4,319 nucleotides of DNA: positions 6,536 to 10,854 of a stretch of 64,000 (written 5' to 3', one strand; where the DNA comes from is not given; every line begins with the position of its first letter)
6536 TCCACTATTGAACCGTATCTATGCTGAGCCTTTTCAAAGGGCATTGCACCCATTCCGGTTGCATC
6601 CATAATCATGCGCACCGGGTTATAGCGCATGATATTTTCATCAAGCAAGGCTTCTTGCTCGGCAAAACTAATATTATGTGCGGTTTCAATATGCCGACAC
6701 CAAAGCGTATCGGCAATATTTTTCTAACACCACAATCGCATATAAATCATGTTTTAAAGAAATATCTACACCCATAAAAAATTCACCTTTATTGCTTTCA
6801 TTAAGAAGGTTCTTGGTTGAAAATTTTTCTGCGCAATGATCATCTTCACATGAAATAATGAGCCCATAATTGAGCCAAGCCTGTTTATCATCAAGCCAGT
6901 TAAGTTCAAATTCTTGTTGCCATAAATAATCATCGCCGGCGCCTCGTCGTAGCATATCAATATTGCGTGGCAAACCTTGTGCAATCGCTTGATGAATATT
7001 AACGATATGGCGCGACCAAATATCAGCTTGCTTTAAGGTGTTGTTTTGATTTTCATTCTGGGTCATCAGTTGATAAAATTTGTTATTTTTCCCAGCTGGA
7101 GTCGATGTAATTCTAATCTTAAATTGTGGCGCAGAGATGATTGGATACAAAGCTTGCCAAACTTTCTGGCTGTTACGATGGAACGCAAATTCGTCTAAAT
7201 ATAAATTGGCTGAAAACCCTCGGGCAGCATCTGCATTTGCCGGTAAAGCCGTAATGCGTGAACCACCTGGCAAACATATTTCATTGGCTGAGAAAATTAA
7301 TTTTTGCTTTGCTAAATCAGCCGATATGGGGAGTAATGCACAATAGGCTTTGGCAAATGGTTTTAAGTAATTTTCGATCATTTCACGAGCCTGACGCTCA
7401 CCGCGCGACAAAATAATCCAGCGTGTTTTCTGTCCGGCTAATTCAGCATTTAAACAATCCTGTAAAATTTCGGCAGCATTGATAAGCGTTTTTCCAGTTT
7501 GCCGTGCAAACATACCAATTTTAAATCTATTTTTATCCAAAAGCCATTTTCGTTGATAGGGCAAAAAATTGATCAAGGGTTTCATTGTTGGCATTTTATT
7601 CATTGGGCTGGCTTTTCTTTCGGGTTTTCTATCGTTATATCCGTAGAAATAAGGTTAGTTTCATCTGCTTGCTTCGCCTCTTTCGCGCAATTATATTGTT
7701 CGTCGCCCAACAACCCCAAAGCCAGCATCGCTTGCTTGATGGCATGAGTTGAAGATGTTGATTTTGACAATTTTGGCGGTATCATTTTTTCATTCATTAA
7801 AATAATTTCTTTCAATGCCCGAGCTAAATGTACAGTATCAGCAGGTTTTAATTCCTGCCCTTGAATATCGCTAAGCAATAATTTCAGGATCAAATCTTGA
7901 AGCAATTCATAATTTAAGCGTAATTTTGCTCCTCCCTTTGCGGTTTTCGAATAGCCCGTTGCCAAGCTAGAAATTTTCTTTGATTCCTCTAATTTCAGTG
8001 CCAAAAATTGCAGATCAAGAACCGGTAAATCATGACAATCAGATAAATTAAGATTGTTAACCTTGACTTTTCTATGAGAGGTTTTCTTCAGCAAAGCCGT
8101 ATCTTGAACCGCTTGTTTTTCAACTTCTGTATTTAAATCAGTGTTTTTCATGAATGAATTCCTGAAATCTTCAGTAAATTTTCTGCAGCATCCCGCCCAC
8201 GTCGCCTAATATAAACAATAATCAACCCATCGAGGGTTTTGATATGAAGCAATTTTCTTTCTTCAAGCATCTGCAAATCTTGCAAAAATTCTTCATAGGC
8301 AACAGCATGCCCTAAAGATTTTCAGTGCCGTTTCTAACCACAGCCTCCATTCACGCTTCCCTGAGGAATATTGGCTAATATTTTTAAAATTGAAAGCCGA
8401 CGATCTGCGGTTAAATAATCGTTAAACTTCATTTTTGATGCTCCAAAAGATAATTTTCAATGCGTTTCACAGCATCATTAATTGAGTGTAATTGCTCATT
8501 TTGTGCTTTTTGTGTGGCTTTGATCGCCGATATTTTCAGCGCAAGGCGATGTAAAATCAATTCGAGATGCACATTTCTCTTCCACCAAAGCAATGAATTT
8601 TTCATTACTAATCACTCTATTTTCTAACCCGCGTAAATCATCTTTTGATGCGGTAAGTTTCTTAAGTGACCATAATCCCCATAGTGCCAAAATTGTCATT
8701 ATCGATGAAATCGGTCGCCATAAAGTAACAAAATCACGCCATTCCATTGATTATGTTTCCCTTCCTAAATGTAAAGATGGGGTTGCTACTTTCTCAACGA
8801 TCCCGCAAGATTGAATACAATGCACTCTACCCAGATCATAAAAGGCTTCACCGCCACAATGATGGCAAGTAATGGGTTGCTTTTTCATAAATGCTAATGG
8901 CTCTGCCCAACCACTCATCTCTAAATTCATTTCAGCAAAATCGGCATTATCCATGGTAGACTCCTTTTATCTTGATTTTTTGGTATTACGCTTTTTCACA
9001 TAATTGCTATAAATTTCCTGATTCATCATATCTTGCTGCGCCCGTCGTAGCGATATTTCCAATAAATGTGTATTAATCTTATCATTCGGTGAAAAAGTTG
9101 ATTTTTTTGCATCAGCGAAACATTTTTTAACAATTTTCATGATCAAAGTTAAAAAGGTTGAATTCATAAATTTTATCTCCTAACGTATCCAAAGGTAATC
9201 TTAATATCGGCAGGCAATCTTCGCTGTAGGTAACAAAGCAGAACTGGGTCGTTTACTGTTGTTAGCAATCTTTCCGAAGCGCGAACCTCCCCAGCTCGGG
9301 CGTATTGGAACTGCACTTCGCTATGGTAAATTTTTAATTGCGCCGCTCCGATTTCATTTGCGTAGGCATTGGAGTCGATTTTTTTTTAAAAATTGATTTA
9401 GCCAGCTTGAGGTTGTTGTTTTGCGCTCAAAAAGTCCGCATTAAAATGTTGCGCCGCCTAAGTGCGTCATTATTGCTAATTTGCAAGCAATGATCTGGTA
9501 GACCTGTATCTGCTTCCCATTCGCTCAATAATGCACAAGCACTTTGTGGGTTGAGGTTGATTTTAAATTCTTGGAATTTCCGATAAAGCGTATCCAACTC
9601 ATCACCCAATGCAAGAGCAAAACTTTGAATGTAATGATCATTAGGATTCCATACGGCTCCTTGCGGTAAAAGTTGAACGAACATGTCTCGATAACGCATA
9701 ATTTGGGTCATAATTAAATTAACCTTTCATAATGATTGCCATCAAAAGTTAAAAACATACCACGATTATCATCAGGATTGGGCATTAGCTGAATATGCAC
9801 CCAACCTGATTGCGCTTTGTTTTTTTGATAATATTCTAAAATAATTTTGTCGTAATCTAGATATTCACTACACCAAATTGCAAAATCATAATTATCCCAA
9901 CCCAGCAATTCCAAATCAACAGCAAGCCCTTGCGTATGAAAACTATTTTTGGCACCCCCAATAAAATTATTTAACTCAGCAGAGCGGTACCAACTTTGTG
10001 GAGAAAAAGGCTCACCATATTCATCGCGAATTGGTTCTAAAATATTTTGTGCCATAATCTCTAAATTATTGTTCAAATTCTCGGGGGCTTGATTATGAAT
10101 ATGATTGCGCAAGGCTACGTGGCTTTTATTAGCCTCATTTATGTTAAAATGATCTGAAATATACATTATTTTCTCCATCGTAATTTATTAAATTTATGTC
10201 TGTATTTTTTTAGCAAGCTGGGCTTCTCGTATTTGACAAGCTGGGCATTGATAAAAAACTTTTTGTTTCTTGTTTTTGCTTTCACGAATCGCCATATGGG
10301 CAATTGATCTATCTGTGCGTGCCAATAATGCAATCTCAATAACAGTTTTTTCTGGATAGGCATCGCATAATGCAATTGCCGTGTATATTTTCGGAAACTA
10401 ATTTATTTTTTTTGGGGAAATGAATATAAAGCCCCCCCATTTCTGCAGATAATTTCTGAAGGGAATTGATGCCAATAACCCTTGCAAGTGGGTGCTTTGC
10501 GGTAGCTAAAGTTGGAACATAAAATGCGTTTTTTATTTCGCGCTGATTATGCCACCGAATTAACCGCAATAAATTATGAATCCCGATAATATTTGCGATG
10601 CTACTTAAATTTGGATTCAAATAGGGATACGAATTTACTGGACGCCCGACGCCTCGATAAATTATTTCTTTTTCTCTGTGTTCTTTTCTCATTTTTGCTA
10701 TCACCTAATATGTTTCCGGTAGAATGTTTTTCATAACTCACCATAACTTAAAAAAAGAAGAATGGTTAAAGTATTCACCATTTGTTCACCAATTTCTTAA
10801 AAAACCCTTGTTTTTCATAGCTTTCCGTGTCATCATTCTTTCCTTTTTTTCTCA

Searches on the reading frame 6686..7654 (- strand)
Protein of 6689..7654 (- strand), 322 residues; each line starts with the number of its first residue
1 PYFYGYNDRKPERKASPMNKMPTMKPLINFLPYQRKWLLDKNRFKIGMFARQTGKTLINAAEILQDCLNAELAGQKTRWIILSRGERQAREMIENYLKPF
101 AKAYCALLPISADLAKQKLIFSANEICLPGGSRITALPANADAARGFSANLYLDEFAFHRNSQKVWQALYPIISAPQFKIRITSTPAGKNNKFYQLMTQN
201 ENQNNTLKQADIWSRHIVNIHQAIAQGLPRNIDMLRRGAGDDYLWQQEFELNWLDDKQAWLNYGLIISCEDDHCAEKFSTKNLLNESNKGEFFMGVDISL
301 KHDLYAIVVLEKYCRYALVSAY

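Call 40: search_protein_families(library=ncbifam, proteins=[window:6686-7603:-], max_evalue=0.00001)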
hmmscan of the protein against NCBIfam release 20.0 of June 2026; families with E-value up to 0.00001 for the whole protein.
window:6686-7603:- (305 aa): 0 families

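Call 44: search_protein_families(library=pfam, proteins=[window:6689-7654:-], max_evalue=0.001)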
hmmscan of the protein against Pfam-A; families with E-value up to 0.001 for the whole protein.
window:6689-7654:- (322 aa): 1 family
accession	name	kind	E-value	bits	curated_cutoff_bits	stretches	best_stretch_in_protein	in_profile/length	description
PF03237.21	Terminase_6N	-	5e-22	79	22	1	47-262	2-209/215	Terminase large subunit, T4likevirus-type, N-terminal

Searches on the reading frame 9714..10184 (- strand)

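Call 40: search_protein_families(library=ncbifam, proteins=[window:9714-10178:-], max_evalue=0.00001)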
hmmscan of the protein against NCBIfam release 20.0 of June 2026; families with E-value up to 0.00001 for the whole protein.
window:9714-10178:- (154 aa): 0 families

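Call 44: search_protein_families(library=pfam, proteins=[window:9717-10184:-], max_evalue=0.001)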
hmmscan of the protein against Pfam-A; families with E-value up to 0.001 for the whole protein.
window:9717-10184:- (156 aa): 1 family
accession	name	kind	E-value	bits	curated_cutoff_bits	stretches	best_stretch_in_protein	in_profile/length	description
PF08291.16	Peptidase_M15_3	-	3.3e-13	50.1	23.2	1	12-107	2-90/108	Peptidase M15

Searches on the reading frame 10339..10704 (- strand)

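Call 44: search_protein_families(library=pfam, proteins=[window:10339-10704:-], max_evalue=0.001)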
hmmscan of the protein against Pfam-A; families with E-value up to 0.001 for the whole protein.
window:10339-10704:- (122 aa): 0 families

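Call 67: search_protein_families(library=phrogs, proteins=[window:10339-10704:-], max_evalue=0.001)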
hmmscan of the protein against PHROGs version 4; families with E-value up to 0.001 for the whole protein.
window:10339-10704:- (122 aa): 1 family
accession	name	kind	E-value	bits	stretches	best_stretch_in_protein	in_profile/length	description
phrog_836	-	transcription regulation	2.6e-09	38.3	1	25-107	8-85/133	late transcriptional activator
